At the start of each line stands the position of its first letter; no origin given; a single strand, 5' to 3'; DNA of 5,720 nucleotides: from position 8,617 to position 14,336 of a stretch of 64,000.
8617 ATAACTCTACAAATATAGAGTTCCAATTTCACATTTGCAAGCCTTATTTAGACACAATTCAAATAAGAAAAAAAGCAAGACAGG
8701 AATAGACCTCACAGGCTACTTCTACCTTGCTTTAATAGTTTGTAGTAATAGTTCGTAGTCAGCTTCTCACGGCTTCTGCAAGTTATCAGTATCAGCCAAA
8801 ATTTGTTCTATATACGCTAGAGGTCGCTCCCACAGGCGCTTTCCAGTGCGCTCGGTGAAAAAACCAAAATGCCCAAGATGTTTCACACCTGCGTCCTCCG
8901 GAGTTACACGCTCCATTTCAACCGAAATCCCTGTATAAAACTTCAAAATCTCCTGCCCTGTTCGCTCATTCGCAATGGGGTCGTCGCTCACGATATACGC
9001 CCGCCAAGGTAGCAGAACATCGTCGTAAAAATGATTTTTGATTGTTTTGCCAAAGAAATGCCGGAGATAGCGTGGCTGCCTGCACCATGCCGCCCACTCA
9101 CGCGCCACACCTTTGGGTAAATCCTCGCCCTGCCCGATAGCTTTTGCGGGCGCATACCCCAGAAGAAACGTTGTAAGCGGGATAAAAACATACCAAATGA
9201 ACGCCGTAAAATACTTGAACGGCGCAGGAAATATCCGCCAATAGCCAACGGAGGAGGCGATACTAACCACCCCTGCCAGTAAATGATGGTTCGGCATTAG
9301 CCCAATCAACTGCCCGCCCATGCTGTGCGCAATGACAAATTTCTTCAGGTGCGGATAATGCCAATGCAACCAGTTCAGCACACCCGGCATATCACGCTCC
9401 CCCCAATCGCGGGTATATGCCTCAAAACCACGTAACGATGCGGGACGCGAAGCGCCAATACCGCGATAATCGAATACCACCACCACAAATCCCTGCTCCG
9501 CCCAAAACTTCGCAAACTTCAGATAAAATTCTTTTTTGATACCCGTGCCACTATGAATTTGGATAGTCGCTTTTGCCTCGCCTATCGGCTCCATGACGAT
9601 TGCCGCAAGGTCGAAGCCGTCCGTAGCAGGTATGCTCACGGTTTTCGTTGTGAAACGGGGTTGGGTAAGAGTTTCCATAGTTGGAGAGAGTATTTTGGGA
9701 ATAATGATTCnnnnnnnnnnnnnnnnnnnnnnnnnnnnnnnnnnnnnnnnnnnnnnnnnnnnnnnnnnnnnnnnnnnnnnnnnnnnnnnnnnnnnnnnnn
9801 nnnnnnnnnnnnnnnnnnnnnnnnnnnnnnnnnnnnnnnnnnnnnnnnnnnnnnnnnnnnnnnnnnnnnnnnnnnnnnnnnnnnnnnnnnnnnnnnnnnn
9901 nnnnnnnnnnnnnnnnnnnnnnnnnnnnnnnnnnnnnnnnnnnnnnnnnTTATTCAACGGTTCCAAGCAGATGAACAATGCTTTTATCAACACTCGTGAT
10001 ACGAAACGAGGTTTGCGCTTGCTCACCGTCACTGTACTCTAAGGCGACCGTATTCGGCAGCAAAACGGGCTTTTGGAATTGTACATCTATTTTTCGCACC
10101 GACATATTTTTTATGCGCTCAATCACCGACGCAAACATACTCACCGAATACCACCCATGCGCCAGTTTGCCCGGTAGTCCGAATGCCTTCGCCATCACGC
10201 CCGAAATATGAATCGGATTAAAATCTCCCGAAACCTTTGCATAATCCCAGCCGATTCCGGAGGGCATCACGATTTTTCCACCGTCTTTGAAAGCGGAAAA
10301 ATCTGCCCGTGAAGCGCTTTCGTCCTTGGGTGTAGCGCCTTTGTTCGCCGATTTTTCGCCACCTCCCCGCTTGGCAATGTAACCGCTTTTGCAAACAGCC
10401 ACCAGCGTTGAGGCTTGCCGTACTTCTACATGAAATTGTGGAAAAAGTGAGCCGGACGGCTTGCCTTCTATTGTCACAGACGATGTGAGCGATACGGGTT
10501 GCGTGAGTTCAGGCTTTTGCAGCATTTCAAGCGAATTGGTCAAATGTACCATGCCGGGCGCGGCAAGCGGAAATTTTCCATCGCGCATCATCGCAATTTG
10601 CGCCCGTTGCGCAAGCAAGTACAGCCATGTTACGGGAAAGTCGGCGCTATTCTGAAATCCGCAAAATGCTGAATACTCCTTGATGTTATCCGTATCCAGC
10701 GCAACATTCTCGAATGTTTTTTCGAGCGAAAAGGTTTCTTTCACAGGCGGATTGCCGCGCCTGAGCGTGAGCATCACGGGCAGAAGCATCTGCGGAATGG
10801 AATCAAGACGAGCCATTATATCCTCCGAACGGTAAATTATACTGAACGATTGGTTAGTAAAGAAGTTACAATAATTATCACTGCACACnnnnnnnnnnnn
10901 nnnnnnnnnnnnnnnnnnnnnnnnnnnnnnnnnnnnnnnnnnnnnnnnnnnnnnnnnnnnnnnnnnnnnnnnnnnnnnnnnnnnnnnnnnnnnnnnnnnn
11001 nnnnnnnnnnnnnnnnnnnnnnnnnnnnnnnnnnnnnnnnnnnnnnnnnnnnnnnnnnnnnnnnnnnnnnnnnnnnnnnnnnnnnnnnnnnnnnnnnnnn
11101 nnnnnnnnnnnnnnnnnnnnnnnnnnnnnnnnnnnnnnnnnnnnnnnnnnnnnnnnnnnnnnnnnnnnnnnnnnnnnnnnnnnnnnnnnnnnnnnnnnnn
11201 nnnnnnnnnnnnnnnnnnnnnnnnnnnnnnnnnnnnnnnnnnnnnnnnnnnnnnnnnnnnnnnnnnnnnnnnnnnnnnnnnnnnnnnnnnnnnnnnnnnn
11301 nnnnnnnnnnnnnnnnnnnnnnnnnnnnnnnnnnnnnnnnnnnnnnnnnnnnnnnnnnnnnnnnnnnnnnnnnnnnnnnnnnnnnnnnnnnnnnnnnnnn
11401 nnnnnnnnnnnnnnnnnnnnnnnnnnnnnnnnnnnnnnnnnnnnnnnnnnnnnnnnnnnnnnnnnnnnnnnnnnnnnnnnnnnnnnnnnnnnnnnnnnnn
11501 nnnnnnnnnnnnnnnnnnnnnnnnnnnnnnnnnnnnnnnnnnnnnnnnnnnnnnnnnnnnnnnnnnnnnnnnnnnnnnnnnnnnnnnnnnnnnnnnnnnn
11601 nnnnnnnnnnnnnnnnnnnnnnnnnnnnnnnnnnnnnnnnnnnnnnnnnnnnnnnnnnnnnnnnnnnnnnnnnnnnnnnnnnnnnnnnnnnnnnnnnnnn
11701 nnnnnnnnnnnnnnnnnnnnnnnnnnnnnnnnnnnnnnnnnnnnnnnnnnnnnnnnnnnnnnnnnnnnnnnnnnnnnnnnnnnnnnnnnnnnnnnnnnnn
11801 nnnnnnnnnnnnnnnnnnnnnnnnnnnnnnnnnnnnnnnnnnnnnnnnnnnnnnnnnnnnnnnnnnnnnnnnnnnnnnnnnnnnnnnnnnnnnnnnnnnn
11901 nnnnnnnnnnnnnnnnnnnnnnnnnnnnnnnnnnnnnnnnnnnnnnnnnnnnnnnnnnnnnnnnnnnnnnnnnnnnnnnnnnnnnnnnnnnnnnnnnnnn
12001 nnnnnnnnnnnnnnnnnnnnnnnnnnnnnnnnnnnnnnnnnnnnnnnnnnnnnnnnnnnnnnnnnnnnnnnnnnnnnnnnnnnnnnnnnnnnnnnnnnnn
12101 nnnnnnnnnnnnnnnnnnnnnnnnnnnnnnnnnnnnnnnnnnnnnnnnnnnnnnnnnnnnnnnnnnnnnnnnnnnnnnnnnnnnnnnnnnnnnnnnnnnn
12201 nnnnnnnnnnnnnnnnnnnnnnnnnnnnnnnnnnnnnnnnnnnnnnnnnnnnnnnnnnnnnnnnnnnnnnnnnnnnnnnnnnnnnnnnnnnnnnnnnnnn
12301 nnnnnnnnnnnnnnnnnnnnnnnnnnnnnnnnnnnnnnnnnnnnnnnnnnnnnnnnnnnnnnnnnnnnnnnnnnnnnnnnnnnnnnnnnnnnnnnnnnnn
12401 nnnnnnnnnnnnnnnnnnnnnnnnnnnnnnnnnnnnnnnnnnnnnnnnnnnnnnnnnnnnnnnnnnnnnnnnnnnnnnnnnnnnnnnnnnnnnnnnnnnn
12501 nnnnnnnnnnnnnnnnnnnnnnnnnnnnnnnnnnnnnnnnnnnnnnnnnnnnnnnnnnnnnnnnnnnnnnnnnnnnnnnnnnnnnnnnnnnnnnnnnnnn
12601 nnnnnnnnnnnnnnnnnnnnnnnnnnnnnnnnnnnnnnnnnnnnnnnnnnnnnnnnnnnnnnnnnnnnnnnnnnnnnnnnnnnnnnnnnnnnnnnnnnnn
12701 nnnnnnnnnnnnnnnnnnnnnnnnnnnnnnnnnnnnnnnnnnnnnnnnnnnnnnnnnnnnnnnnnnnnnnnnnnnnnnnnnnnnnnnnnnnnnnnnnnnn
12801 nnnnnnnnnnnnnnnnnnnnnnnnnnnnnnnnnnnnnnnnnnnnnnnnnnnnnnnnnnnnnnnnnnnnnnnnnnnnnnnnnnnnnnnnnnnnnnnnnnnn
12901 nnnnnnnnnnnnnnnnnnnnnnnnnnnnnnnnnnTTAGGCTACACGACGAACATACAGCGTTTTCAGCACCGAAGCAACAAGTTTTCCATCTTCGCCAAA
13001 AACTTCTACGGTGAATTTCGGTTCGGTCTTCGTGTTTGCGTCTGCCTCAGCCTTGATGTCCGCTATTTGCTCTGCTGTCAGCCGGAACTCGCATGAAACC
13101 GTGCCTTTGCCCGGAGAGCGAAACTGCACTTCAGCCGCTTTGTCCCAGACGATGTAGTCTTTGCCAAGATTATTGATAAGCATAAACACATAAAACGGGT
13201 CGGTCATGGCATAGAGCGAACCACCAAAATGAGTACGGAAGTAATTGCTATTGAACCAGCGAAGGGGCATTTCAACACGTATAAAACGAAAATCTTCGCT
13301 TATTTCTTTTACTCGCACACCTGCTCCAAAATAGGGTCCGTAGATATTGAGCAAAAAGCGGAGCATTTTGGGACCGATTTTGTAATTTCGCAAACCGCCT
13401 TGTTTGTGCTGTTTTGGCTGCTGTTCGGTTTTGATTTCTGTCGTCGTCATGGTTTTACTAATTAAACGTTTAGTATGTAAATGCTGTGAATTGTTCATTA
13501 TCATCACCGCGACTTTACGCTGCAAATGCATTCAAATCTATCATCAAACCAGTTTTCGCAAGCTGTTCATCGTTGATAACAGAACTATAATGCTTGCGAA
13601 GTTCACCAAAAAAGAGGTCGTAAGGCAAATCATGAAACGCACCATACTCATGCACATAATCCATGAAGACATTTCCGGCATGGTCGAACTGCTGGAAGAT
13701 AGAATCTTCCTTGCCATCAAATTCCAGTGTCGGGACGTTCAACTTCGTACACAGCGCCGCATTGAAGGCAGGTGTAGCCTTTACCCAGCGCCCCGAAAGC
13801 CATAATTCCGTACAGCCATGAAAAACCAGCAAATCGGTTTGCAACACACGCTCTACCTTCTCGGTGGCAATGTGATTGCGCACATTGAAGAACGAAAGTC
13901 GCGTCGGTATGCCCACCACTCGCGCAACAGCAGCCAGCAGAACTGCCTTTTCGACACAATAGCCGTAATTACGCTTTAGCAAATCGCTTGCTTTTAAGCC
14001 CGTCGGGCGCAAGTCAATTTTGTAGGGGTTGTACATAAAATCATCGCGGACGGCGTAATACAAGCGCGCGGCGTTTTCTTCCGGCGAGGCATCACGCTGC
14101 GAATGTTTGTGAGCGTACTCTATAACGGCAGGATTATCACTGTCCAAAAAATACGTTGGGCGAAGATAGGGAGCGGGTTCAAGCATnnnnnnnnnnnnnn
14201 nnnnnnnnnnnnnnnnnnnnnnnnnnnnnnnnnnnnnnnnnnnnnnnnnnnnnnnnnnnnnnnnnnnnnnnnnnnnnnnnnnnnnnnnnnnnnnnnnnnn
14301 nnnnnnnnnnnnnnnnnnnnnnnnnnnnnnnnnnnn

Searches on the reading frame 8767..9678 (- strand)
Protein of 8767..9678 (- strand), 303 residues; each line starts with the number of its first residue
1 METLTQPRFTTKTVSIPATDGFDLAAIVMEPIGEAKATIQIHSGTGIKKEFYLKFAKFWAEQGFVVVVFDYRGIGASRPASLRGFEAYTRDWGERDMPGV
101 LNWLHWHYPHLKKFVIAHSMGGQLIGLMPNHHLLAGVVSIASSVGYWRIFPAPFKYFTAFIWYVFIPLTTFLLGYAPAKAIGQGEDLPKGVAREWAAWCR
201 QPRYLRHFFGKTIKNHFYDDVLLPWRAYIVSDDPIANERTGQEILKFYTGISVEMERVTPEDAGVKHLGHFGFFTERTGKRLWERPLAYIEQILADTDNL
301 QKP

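Call 64: search_protein_families(library=pfam, proteins=[window:8767-9678:-], max_evalue=0.00001)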
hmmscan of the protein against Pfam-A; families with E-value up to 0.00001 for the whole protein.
window:8767-9678:- (303 aa): 3 families
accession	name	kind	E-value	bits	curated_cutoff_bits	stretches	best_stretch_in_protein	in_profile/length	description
PF12146.15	Hydrolase_4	-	6.3e-12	45.7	27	1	34-161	2-129/239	Serine aminopeptidase, S33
PF12697.13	Abhydrolase_6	-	6.4e-11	43.8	26.3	1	49-273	11-207/217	Alpha/beta hydrolase family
PF00561.26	Abhydrolase_1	-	5.5e-08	33.2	25.8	1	41-142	6-102/245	alpha/beta hydrolase fold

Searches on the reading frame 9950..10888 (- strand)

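Call 64: search_protein_families(library=pfam, proteins=[window:9950-10888:-], max_evalue=0.00001)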
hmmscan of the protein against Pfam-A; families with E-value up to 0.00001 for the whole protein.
window:9950-10888:- (312 aa): 1 family
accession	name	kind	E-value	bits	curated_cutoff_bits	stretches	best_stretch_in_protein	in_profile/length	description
PF01575.25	MaoC_dehydratas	-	1.5e-16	60.6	27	1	215-300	25-113/123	MaoC like domain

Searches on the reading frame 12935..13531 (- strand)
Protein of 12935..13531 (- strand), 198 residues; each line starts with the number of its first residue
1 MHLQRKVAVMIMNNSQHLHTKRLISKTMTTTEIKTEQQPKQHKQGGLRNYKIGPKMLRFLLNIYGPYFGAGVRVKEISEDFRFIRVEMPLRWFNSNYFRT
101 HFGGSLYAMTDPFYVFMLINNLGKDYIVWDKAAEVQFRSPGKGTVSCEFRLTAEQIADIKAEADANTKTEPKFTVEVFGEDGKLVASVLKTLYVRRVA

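Call 64: search_protein_families(library=pfam, proteins=[window:12935-13531:-], max_evalue=0.00001)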
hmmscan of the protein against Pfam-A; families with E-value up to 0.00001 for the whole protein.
window:12935-13531:- (198 aa): 1 family
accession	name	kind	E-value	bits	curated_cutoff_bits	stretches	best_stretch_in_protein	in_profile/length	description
PF14539.12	DUF4442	-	7.8e-22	78.3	25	1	56-194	4-132/132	Domain of unknown function (DUF4442)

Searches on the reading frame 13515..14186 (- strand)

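Call 65: search_protein_families(library=pfam, proteins=[window:13515-14186:-], max_evalue=0.00001)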
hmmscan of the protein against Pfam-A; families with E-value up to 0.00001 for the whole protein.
window:13515-14186:- (223 aa): 1 family
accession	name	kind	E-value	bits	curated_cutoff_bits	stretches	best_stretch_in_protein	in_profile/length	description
PF01841.26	Transglut_core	-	4e-15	56.5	23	1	24-139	3-108/108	Transglutaminase-like superfamily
